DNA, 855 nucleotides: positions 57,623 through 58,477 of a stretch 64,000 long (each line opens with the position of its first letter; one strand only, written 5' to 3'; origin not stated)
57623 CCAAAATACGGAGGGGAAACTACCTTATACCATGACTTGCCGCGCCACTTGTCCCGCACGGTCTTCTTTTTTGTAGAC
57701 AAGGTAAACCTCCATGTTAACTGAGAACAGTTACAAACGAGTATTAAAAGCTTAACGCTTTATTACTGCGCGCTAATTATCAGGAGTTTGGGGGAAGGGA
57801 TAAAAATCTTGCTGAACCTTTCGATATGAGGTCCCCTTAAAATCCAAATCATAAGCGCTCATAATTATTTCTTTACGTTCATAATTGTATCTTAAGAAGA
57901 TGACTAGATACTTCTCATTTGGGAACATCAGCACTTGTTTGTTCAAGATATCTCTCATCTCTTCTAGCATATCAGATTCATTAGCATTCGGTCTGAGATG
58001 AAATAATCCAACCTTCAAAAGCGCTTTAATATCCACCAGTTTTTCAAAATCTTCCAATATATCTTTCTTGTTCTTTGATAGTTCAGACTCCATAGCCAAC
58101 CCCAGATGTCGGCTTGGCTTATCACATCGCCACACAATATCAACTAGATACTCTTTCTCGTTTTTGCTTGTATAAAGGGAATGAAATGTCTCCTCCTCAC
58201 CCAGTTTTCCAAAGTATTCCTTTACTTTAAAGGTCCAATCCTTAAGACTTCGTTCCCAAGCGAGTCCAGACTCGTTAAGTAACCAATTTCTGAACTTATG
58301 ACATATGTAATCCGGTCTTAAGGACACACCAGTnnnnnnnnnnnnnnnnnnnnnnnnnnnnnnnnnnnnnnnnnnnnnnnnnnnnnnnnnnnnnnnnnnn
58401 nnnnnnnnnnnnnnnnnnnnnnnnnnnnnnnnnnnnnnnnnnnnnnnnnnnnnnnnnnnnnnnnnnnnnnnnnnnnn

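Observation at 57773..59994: Compact TIR-like / TIR-TM / nuclease-like / 4-TM gene cluster with no cyclase or ThsA partner: candidate new archaeal defence system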

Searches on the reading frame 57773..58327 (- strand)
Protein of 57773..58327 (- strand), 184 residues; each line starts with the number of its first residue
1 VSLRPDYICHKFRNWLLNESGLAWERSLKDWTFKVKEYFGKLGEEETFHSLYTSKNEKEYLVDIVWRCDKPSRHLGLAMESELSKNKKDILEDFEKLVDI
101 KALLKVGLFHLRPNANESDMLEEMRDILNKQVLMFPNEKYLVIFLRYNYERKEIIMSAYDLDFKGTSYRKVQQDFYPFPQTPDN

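Call 3: search_protein_families(library=pfam, proteins=[window:57773-58327:-], max_evalue=1)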
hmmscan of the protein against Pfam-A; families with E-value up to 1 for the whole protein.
window:57773-58327:- (184 aa): 0 families

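Call 4: search_protein_families(library=padloc, proteins=[window:57773-58327:-], max_evalue=1)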
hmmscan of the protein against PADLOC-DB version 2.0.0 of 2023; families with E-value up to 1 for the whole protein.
window:57773-58327:- (184 aa): 0 families

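Call 5: search_protein_families(library=ncbifam, proteins=[window:57773-58327:-], max_evalue=1)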
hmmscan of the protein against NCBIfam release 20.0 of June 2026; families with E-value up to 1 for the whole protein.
window:57773-58327:- (184 aa): 3 families
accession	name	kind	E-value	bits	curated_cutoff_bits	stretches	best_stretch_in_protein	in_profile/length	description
TIGR01185.1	devC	equivalog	0.057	12.4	290.35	1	101-148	204-251/380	ABC transporter permease DevC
NF010471.0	PRK13896.1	equivalog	0.12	11.4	693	1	69-122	179-231/433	cobyrinic acid a,c-diamide synthase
TIGR01860.1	VNFD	equivalog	0.12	11.1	823.1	1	46-104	77-132/461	nitrogenase vanadium-iron protein, alpha chain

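Call 14: find_homologous_proteins(query=window:57773-58327:-)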
Query window:57773-58327:- (184 aa): 20 proteins with E <= 0.001 among 265 candidates.
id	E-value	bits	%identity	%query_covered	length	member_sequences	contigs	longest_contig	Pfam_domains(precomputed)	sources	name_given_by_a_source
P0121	1.5e-120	418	100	100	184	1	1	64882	-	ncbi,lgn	-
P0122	5.7e-80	286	69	98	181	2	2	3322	-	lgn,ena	-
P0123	2.6e-77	277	67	98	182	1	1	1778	-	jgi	jgi:hypothetical protein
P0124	1.8e-74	268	66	98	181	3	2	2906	-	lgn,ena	-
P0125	4.7e-69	250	62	98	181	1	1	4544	-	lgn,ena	-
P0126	9.8e-69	249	61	98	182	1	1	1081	-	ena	-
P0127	1.1e-67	246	60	98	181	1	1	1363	-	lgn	-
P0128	1.1e-62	229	59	98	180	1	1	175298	-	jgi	jgi:hypothetical protein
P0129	2.4e-61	225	58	98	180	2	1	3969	-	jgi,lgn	jgi:hypothetical protein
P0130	6.5e-57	210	53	98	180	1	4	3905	-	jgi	jgi:hypothetical protein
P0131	1.4e-56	209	56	98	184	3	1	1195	-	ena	-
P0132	1.0e-54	203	52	98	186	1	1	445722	-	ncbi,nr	ncbi:MAG: hypothetical protein NWE88_08095 [Candidatus Bathyarchaeota archaeon]|nr:hypothetical prot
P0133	4.2e-54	201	54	99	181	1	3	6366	-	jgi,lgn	jgi:hypothetical protein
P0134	1.1e-53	200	55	98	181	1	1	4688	-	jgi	jgi:hypothetical protein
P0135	1.4e-53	200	55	98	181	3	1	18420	-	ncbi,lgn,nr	ncbi:hypothetical protein MUP01_10435 [Candidatus Bathyarchaeota archaeon]|nr:hypothetical protein [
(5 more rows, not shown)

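Call 15: find_encoding_contigs(protein=P0128, flank=6000, max_places=2)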
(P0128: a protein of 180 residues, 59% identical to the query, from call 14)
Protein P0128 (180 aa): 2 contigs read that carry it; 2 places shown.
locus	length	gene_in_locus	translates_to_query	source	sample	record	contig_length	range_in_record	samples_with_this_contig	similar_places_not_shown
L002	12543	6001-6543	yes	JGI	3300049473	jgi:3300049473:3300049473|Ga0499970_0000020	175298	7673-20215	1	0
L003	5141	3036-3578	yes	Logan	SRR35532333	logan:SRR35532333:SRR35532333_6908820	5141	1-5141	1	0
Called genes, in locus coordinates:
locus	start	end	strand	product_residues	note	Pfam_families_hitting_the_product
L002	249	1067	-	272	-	PF01209:Ubie_methyltran, PF13489:Methyltransf_23 (weak), PF13847:Methyltransf_31, PF08241:Methyltransf_11, PF08242:Methyltransf_12, PF13649:Methyltransf_25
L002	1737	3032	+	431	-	PF00079:Serpin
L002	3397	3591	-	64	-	PF11295:DUF3096 (weak)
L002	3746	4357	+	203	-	PF00160:Pro_isomerase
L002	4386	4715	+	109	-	-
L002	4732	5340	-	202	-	-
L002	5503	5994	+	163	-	PF13676:TIR_2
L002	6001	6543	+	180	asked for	-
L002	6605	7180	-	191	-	-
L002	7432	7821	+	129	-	-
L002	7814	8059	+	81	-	-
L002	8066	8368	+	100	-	-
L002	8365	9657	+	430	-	PF03237:Terminase_6N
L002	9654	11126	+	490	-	PF00005:ABC_tran (weak), PF02463:SMC_N (faint), PF13555:AAA_29 (weak), PF09848:SLFN-g3_helicase (weak), PF13191:AAA_16 (faint), PF13401:AAA_22 (weak), PF00005:ABC_tran (weak)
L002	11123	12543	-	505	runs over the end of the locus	-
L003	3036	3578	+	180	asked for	-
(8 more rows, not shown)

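Call 16: find_encoding_contigs(protein=P0132, flank=6000, max_places=2)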
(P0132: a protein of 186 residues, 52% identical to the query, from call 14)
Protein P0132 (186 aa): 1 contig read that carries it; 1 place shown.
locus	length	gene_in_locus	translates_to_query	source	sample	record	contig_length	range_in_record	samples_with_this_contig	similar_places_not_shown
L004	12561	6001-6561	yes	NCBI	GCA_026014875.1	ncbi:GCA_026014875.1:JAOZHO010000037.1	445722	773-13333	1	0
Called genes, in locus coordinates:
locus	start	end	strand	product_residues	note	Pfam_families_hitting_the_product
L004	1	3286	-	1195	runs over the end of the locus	-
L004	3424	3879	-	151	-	PF00571:CBS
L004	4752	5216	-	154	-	PF26688:RHH_12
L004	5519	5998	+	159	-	PF05014:Nuc_deoxyrib_tr (faint), PF13676:TIR_2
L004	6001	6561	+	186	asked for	-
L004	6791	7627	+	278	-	PF13676:TIR_2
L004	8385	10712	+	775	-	PF00072:Response_reg, PF08447:PAS_3, PF00989:PAS (weak), PF01590:GAF, PF13185:GAF_2, PF13492:GAF_3 (weak), PF00512:HisKA (weak), PF02518:HATPase_c, +2 more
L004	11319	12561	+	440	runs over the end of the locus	PF07690:MFS_1, PF12832:MFS_1_like (faint), PF07690:MFS_1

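Call 17: find_encoding_contigs(protein=P0135, flank=6000, max_places=2)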
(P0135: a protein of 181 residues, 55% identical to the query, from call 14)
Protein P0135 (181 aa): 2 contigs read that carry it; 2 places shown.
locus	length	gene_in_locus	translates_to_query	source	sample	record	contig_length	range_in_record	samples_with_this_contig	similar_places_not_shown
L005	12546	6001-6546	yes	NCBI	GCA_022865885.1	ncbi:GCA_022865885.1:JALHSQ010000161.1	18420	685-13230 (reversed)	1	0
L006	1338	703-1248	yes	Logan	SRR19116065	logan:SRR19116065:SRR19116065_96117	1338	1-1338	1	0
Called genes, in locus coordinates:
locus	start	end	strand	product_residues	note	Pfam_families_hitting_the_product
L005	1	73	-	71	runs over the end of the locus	-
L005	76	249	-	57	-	-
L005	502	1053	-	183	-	PF13412:HTH_24 (faint), PF24266:HTH_HVO_0163_N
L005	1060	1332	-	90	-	PF19447:DUF5985 (weak)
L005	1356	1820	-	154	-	PF03551:PadR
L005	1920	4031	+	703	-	PF04945:YHS (weak), PF00122:E1-E2_ATPase, PF00702:Hydrolase, PF12710:HAD (weak), PF08282:Hydrolase_3 (faint)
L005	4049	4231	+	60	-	PF04945:YHS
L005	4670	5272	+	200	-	PF00589:Phage_integrase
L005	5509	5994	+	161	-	PF05014:Nuc_deoxyrib_tr (weak), PF13676:TIR_2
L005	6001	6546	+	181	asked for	-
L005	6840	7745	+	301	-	PF14280:DUF4365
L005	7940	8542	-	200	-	PF18967:PycTM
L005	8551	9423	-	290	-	PF04055:Radical_SAM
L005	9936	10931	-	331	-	-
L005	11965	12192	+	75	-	-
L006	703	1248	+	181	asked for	-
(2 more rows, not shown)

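Call 21: find_related_loci(query=A2, collection=genome_contigs, flank=6000)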
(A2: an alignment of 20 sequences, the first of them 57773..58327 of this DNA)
Query A2 (184 aa) in genome_contigs; peptide patterns used: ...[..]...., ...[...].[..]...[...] (x = any residue, [..] = any of these).
304 stretches matched a pattern; 3 encode a relative of the query (tblastn E <= 1e-3); 3 distinct loci.
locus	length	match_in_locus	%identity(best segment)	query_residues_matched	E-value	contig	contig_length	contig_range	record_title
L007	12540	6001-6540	52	1-180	7e-62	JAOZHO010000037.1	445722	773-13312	MAG: Candidatus Bathyarchaeota archaeon isolate QDN_3 k147_941710, whole genome shotgun sequence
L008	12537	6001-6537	55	1-180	2e-60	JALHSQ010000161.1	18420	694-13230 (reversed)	MAG: Candidatus Bathyarchaeota archaeon isolate PFL2 seq_2987434, whole genome shotgun sequence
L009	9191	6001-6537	54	1-180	4e-60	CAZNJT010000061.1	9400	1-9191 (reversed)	MAG TPA_asm: uncultured Candidatus Bathyarchaeia archaeon isolate binchicken_co119_491 genome assembly, contig: NODE_103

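Call 22: find_related_loci(query=A2, collection=metagenome_contigs, flank=6000)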
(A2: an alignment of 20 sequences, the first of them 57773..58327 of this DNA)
Query A2 (184 aa) in metagenome_contigs; peptide patterns used: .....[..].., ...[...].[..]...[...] (x = any residue, [..] = any of these).
433 stretches matched a pattern; 18 encode a relative of the query (tblastn E <= 1e-3); 18 distinct loci.
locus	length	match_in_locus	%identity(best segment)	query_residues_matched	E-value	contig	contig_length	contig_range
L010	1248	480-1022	65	1-181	3e-86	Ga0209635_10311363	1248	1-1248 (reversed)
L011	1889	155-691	58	1-180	4e-70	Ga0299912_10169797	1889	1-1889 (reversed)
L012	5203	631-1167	56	1-180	1e-63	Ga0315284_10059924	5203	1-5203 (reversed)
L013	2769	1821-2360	52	1-181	3e-60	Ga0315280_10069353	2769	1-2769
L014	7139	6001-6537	54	1-180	8e-60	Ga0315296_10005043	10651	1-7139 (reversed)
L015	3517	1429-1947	41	6-178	5e-39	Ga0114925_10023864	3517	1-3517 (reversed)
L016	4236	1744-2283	43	1-178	2e-36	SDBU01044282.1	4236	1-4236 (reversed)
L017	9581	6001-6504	27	22-183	3e-7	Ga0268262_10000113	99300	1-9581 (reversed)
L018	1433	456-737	31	29-121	2e-7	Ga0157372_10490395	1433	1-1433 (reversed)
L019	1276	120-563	28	29-170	2e-7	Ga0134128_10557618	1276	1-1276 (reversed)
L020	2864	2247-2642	28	14-148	9e-7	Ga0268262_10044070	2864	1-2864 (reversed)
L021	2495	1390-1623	34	58-140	1e-6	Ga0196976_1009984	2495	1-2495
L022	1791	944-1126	33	70-130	1e-6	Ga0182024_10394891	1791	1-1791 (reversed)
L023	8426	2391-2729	29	32-145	2e-6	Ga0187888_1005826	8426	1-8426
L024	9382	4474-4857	30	31-145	3e-6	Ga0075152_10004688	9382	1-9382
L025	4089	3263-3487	30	50-126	6e-6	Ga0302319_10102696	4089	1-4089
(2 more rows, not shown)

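Call 26: predict_structure(alignment_id=A2)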
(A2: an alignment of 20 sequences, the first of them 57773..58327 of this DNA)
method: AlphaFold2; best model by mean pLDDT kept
length: 184 residues; sequences in the alignment: 20
mean_pLDDT: 82.5   pTM: 0.83
mean pLDDT of the five models: 82.5, 80.5, 79.8, 78.2, 77.9
residues with pLDDT >= 90: 62; 70-90: 91; 50-70: 28; < 50: 3
segments of 3 or more residues with pLDDT < 50: none
pLDDT, mean of each block of 10 residues (from residue 1): 78 93 89 87 80 60 71 70 84 88 88 89 89 73 93 93 73 90 71
secondary structure, 60 per line:
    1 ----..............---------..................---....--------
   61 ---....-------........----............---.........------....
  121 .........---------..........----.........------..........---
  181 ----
elements in order: H5-18 H28-45 E49-52 E64-67 E75-82 H87-98 E102-110 H117-129 E139-148 E153-161 E168-177

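Call 27: search_protein_representatives(alignment_id=A2)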
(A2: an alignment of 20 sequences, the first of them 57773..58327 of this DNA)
Query: 20 sequences, 181 profile positions. Proteins with E-value up to 0.001 (for the whole library): 706; up to 1e-10: 70; up to 1e-30: 9. The best 150 are listed.
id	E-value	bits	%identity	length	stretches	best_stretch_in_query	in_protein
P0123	4.2e-87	307.0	-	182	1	1-180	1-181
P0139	3.6e-54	199.7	-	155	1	1-122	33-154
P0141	4.8e-54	199.3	-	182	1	1-178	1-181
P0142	1.1e-49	185.1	-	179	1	1-178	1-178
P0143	1.8e-49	184.4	-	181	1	1-179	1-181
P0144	1.4e-48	181.5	-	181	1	1-176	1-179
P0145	5.0e-46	173.2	-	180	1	5-177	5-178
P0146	6.2e-40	153.3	-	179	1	6-179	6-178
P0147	1.7e-39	151.9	-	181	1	1-178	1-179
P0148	2.4e-27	112.3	-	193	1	3-164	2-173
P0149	3.5e-24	102.0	-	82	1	104-180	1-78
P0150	5.0e-23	98.2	-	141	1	1-104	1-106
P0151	4.0e-22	95.3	-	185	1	3-175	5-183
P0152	9.9e-22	94.0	-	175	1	28-166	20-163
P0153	1.8e-21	93.1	-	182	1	29-165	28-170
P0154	3.9e-21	92.0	-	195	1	3-165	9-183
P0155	3.5e-20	88.9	-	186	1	8-171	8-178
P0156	7.1e-20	87.9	-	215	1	19-163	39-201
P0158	7.0e-19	84.7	-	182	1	3-164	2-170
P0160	2.9e-18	82.7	-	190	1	21-165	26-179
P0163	1.2e-17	80.7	-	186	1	13-165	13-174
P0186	2.0e-12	63.7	-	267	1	6-165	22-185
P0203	7.1e-11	58.6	-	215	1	29-178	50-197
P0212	2.3e-10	56.9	-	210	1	19-115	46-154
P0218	6.7e-10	55.4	-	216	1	23-147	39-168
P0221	9.2e-10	55.0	-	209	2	57-163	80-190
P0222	1.0e-09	54.8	-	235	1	17-142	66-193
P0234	2.6e-09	53.5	-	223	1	3-144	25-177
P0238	3.6e-09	53.1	-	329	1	21-109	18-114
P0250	6.0e-09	52.3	-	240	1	24-147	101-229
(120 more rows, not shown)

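Call 38: fold_search(model_id=the predicted structure, library=pdb)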
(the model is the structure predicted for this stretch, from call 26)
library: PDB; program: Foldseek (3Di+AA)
matches with E <= 10: 1108; with E <= 0.001: 6
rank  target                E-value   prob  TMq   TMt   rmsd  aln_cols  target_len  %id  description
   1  5g3p_A                1.6e-04  1.00  0.40  0.26   9.2       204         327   11  Bacillus cereus formamidase (BceAmiF) acetylated at the active site. (released 2017-04-12)
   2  5g3p_C                2.1e-04  0.99  0.39  0.26   9.2       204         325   11  Bacillus cereus formamidase (BceAmiF) acetylated at the active site. (released 2017-04-12)
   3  5g3p_B                2.3e-04  0.99  0.39  0.26   9.2       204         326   11  Bacillus cereus formamidase (BceAmiF) acetylated at the active site. (released 2017-04-12)
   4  5g3o_D                6.0e-04  0.99  0.40  0.29   9.2       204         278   12  Bacillus cereus formamidase (BceAmiF) inhibited with urea. (released 2017-04-12)
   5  5g3o_B                7.2e-04  0.98  0.39  0.29   9.2       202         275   11  Bacillus cereus formamidase (BceAmiF) inhibited with urea. (released 2017-04-12)
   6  5g3o_A                9.2e-04  0.98  0.40  0.29   9.2       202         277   11  Bacillus cereus formamidase (BceAmiF) inhibited with urea. (released 2017-04-12)
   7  5g3o_E                1.3e-03  0.97  0.40  0.29   9.1       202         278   10  Bacillus cereus formamidase (BceAmiF) inhibited with urea. (released 2017-04-12)
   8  9wpn_D                1.4e-03  0.98  0.34  0.27   8.6       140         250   10  Crystal structure of the nitrilase superfamily protein CJ1056C from Campylobacter jejuni in space group P212121 (released 2025-10-08)
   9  2e2k_A                1.4e-03  0.97  0.38  0.25   8.9       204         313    9  Helicobacter pylori formamidase AmiF contains a fine-tuned cysteine-glutamate-lysine catalytic triad (released 2007-02-13)
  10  5g3o_F                1.9e-03  0.97  0.40  0.30   9.1       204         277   11  Bacillus cereus formamidase (BceAmiF) inhibited with urea. (released 2017-04-12)
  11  5h8j_I                2.0e-03  0.94  0.39  0.27  12.9       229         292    8  Crystal structure of Medicago truncatula N-carbamoylputrescine amidohydrolase (MtCPA) in complex with cadaverine (released 2016-04-20)
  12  5csl_A                2.2e-03  0.98  0.40  0.06   6.4       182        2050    9  Crystal structure of the 500 kD yeast acetyl-CoA carboxylase holoenzyme dimer (released 2015-10-28)
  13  5i6e                  3.3e-03  0.93  0.36  0.13  10.8       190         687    7  Crystal structure of the central domain of yeast acetyl-CoA carboxylase (released 2016-04-20)
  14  5csa_B                3.5e-03  0.98  0.41  0.12   5.5       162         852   11  Crystal structure of domains BT-BCCP-AC1-AC5 of yeast acetyl-CoA carboxylase (released 2015-10-28)
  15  5trc_A                4.8e-03  0.98  0.40  0.21   5.8       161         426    9  Crystal structure of phosphorylated AC3-AC5 domains of yeast acetyl-CoA carboxylase (released 2016-12-07)
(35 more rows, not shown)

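Call 41: search_protein_families(library=pfam, alignment_id=A3, max_evalue=0.1)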
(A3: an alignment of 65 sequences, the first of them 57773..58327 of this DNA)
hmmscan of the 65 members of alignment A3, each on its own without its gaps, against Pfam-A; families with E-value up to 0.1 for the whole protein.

A. member 1, window:57773-58327:- (184 aa): 0 families

B. families by the number of members that match (of 65 scanned): 22 families
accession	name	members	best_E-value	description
PF24120.1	SsdA_C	2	0.0039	Single-strand DNA deaminase toxin A, C-terminal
PF23818.1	Phage_tail_terminator_7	1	0.0024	Bacteriophage Tail Tube Terminator Protein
PF11728.13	ArAE_1_C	1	0.01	Putative aromatic acid exporter C-terminal domain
PF21082.3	MS_channel_3rd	1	0.011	Mechanosensitive ion channel MscS, C-terminal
PF13907.11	CHD1-like_C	1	0.015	Chromodomain-helicase-DNA-binding protein 1-like, C-terminal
PF02221.20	E1_DerP2_DerF2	1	0.034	ML domain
PF22933.1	ComC_SSD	1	0.04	ComC, supersandwich domain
PF23813.1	AdfA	1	0.041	Anti-DarT factor A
PF00086.23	Thyroglobulin_1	1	0.045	Thyroglobulin type-1 repeat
PF07972.16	Flavodoxin_NdrI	1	0.052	NrdI Flavodoxin like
PF13470.12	PIN_3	1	0.056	PIN domain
PF17324.7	BLI1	1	0.056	BLOC-1 interactor 1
PF03407.22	Nucleotid_trans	1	0.058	Nucleotide-diphospho-sugar transferase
PF19599.4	DUF6104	1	0.059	Family of unknown function (DUF6104)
PF10898.13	DUF2716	1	0.071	Protein of unknown function (DUF2716)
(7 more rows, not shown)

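Call 42: search_solved_structures(query=A3, max_evalue=10, show_alignments=2)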
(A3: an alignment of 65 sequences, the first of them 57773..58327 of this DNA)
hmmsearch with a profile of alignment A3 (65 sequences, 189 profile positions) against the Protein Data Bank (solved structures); distinct sequences matched with E-value up to 10: 0.

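Call 43: search_protein_families(library=padloc, alignment_id=A3, max_evalue=0.01)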
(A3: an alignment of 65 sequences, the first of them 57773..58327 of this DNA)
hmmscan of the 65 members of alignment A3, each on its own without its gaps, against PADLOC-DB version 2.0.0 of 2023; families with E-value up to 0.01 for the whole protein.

A. member 1, window:57773-58327:- (184 aa): 0 families

B. families by the number of members that match (of 65 scanned): 2 families
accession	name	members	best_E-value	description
PDLC02032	Cas3d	1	0.0071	-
PDLC01687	Csx1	1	0.0092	Csx1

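Call 44: search_protein_families(library=phrogs, alignment_id=A3, max_evalue=0.01)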
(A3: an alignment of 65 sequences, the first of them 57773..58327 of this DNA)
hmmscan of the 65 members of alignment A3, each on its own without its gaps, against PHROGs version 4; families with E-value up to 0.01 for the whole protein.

A. member 1, window:57773-58327:- (184 aa): 0 families

B. families by the number of members that match (of 65 scanned): 3 families
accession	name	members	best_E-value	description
phrog_34886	-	1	0.0006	-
phrog_3907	-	1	0.0027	tail terminator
phrog_30665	-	1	0.0034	-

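Call 62: search_protein_families(library=pfam, proteins=[L024:1624-4230:+, L024:4893-5483:+, L024:5515-6339:+, L025:2286-3071:+, L025:3694-4089:+, L025:1911-2228:+, L023:1478-2239:+, L021:303-1112:+, L017:6479-7312:-, L023:2649-3239:-], max_evalue=0.01)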
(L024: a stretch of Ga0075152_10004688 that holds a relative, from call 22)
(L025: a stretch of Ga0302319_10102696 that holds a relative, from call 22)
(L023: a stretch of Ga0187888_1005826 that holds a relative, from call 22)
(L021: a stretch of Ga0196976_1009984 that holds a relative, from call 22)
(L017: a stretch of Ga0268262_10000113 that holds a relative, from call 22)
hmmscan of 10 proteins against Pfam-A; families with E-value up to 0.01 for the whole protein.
L024:1624-4230:+ (868 aa): 6 families
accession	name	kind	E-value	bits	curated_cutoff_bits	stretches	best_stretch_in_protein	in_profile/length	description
PF00931.28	NB-ARC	-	1.3e-07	31.6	23.5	1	275-478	5-198/248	NB-ARC domain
PF05729.18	NACHT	-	6.5e-06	26.5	26.7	1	293-419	5-132/167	NACHT domain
PF13191.12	AAA_16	-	0.00032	21.7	32.6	1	287-362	23-91/167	AAA ATPase domain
PF13401.12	AAA_22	-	0.00039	21.2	27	0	290-406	7-110/130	AAA domain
PF13245.12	AAA_19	-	0.0023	18.6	25.1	0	289-388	12-101/134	AAA domain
PF25199.1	nSTAND_NTPase5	-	0.0093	16.2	34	0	280-417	34-134/145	Novel STAND NTPase 5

L024:4893-5483:+ (196 aa): 0 families

L024:5515-6339:+ (274 aa): 0 families

L025:2286-3071:+ (261 aa): 0 families

L025:3694-4089:+ (132 aa): 2 families
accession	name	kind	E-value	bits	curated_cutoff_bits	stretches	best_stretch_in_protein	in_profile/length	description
PF03747.19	ADP_ribosyl_GH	-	1.6e-27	97.4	26.2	1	13-132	1-136/287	ADP-ribosylglycohydrolase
PF12098.13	DUF3574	-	0.0053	17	25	1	34-89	28-83/103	Protein of unknown function (DUF3574)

L025:1911-2228:+ (105 aa): 3 families
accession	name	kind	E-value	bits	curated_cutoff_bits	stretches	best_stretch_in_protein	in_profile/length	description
PF01844.29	HNH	-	6.1e-11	42.7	21.4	1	21-71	1-45/47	HNH endonuclease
PF14279.12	HNH_5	-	6.1e-06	26.5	27.5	1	37-72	10-45/56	HNH endonuclease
PF13395.12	HNH_4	-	3e-05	24.3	22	1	35-72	13-50/54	HNH endonuclease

L023:1478-2239:+ (253 aa): 1 family
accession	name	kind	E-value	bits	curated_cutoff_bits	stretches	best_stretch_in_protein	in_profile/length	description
PF00582.32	Usp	-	1.6e-29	103.7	24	2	113-241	3-141/141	Universal stress protein family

L021:303-1112:+ (269 aa): 0 families

L017:6479-7312:- (277 aa): 0 families

L023:2649-3239:- (196 aa): 0 families

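Call 64: find_related_loci(query=A2, collection=viral_contigs, flank=6000)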
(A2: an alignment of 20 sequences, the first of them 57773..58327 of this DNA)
Query A2 (184 aa) in viral_contigs; peptide patterns used: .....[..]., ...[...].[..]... (x = any residue, [..] = any of these).
336 stretches matched a pattern, but none encodes a relative of the query by tblastn (E <= 1e-3).
